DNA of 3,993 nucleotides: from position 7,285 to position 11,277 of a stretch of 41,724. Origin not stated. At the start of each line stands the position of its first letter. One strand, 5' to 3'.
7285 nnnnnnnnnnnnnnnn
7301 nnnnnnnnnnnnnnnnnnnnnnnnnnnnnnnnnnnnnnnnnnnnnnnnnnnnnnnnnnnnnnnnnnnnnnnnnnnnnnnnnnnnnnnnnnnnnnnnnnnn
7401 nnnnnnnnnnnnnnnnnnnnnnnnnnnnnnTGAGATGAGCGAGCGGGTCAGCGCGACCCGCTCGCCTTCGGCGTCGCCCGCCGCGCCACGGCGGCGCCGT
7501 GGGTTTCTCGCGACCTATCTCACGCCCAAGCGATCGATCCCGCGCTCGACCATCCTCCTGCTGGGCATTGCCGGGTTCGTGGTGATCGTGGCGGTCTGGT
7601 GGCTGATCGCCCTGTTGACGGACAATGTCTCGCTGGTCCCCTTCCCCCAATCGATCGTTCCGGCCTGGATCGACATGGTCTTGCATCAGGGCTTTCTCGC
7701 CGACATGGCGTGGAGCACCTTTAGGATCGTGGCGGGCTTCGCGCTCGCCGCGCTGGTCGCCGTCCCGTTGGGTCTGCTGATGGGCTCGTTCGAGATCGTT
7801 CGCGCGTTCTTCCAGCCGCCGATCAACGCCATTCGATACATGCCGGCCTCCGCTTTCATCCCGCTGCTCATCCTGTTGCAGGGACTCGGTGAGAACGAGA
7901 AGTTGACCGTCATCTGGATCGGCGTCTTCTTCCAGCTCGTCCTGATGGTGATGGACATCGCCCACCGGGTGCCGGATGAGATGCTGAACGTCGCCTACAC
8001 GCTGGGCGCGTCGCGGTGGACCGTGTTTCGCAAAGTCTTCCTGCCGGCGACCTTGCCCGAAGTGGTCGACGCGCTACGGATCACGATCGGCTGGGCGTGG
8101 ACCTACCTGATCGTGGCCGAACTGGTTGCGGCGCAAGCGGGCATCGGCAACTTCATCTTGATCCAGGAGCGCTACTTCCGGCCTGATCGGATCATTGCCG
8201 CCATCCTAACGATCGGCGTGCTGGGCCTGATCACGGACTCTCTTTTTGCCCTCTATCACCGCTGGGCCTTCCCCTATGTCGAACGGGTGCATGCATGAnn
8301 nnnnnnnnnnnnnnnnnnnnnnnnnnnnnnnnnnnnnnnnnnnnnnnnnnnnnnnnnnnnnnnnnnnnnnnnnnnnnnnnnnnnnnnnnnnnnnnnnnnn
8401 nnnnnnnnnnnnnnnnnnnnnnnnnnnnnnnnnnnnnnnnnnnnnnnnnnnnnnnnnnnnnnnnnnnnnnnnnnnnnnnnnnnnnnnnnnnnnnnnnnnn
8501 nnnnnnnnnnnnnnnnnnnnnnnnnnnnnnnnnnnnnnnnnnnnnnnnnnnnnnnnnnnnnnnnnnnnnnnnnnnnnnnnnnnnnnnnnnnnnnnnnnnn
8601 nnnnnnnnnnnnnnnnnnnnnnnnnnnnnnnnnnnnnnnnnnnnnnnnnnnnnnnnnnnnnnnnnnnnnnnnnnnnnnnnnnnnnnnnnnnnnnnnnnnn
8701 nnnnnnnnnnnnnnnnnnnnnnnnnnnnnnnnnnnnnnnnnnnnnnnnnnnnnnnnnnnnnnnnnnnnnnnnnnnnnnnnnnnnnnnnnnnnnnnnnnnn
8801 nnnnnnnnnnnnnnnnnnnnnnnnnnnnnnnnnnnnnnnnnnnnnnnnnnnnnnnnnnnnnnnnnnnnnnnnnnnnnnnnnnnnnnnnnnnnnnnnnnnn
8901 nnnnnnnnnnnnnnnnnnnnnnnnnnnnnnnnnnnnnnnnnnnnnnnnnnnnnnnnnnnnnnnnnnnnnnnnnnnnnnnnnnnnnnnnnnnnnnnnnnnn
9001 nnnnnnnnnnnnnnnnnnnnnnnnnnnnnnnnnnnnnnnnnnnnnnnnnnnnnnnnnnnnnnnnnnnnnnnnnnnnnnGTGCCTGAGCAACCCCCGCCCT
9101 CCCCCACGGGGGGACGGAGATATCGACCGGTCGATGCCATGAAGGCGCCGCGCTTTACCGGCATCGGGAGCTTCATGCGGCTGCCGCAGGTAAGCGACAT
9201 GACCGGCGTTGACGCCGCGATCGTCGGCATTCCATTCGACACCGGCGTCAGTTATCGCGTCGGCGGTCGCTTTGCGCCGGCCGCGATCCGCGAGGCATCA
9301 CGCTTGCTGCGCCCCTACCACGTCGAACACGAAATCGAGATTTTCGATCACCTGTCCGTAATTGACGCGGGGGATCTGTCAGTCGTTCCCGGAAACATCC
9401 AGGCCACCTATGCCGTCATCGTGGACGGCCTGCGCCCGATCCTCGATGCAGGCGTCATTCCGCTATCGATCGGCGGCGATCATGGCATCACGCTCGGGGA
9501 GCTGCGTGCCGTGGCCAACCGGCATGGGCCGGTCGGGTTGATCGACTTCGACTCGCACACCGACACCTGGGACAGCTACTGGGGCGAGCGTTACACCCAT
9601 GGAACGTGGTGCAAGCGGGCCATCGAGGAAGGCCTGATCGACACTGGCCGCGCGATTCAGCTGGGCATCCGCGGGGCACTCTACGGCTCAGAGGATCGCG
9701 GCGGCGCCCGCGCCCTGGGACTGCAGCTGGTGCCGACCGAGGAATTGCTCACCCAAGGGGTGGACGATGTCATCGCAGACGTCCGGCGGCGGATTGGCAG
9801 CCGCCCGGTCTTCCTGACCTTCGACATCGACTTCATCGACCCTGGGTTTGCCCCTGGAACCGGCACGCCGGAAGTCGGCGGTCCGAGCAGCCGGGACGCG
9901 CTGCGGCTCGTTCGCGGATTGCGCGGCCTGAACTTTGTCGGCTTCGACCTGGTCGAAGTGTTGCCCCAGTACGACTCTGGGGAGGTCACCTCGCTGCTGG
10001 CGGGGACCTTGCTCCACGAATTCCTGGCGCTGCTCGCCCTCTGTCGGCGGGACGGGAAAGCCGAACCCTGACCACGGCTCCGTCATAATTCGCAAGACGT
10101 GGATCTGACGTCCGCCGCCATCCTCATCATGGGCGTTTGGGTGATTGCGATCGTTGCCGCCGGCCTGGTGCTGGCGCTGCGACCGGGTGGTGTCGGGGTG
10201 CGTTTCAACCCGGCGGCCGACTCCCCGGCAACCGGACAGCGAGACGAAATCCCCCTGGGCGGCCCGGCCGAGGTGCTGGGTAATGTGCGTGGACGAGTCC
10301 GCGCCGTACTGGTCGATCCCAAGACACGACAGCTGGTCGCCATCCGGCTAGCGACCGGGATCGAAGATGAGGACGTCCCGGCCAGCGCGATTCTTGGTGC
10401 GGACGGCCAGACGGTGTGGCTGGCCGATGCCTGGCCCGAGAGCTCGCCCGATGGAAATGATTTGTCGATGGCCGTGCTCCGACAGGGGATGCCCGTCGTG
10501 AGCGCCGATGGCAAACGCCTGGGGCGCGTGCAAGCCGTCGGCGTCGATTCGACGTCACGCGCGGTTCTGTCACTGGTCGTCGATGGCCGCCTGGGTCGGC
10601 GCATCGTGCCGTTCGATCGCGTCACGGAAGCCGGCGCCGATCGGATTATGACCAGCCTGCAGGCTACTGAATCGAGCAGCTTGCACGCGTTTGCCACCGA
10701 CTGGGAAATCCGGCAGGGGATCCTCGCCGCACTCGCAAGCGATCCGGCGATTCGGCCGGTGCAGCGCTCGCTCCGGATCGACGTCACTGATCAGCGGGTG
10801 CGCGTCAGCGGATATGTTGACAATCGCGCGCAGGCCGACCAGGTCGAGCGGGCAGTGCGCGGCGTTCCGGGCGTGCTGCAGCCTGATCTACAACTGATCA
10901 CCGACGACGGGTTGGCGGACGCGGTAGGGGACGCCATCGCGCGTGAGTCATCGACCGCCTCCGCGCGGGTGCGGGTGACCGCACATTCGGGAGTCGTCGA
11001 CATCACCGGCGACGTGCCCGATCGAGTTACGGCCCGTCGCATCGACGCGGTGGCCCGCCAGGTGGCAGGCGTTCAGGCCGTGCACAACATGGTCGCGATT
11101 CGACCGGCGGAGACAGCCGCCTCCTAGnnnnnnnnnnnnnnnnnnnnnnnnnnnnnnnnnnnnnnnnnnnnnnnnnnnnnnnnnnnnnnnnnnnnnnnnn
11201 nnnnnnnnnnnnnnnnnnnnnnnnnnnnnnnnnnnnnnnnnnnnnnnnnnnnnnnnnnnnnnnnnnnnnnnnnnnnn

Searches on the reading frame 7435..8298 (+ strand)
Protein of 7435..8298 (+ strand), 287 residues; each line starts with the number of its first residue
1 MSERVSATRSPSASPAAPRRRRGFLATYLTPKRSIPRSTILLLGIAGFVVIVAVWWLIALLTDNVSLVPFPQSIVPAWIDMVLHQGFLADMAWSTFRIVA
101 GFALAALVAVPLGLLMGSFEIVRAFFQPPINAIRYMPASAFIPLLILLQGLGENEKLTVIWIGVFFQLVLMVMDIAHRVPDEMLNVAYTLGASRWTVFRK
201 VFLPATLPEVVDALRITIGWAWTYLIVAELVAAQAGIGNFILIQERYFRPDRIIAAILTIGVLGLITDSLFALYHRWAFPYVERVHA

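Call 21: search_protein_families(library=pfam, proteins=[window:7435-8298:+], max_evalue=0.0001)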
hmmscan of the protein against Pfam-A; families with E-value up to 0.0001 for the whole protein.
window:7435-8298:+ (287 aa): 1 family
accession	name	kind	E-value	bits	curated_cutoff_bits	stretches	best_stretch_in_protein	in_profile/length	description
PF00528.27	BPD_transp_1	-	3.4e-21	76.2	26.4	1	109-276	1-180/184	Binding-protein-dependent transport system inner membrane component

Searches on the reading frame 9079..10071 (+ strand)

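Call 21: search_protein_families(library=pfam, proteins=[window:9079-10071:+], max_evalue=0.0001)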
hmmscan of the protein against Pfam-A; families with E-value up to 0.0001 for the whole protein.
window:9079-10071:+ (330 aa): 1 family
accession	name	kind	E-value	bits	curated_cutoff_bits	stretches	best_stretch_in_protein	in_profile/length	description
PF00491.26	Arginase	-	1.6e-85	287.4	22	1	45-315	2-277/280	Arginase family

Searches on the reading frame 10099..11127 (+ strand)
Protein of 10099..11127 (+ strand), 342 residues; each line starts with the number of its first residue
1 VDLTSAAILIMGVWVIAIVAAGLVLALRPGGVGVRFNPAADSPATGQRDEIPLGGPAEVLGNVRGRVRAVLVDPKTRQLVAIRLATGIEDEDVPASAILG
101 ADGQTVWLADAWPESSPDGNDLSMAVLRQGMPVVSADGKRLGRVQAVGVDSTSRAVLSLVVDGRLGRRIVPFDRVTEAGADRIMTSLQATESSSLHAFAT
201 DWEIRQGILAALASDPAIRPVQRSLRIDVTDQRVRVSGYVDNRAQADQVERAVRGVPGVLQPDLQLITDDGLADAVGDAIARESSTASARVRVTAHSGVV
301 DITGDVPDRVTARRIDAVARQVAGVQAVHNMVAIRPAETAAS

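Call 21: search_protein_families(library=pfam, proteins=[window:10099-11127:+], max_evalue=0.0001)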
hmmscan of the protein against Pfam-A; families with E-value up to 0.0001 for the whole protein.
window:10099-11127:+ (342 aa): 2 families
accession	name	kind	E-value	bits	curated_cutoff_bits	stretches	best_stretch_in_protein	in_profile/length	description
PF04972.22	BON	-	1.4e-22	80.2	27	2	268-336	1-69/69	BON domain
PF05239.21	PRC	-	1.1e-09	38.6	21.2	1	130-185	11-71/78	PRC-barrel domain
